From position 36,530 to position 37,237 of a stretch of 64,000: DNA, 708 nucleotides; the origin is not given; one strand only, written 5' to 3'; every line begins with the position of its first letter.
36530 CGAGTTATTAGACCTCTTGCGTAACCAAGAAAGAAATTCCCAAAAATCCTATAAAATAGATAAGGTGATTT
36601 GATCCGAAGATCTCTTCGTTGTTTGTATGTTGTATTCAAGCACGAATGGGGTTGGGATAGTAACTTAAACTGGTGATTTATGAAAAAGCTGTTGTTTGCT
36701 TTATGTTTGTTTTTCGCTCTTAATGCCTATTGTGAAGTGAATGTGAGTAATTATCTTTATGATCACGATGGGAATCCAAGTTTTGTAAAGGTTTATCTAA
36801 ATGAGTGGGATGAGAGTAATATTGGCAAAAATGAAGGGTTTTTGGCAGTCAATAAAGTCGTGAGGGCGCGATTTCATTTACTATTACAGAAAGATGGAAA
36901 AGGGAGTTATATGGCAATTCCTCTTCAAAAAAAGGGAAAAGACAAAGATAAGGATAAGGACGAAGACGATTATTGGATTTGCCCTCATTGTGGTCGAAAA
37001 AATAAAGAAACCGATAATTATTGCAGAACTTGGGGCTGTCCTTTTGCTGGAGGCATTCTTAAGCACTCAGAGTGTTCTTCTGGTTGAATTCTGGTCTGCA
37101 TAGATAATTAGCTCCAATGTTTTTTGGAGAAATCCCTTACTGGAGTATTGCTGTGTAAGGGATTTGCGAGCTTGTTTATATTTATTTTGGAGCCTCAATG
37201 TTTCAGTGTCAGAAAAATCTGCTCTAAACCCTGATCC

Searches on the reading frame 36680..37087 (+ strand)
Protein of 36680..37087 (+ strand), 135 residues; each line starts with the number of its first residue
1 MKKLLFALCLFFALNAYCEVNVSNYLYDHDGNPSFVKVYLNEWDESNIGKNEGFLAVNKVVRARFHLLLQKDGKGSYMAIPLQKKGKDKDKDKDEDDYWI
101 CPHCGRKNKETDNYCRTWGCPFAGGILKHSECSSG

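Call 85: search_protein_families(library=pfam, proteins=[window:36680-37087:+], max_evalue=0.01)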
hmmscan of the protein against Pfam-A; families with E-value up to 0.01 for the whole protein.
window:36680-37087:+ (135 aa): 3 families
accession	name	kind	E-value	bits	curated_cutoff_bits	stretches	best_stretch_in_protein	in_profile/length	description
PF13240.11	Zn_Ribbon_1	-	0.00027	21.1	25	1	101-115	2-16/23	zinc-ribbon domain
PF00641.23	Zn_ribbon_RanBP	-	0.00027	20.6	27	1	97-115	3-21/30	Zn-finger in Ran binding protein and others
PF24463.1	DUF7577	-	0.0041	17.1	28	1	98-116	2-20/27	Domain of unknown function (DUF7577)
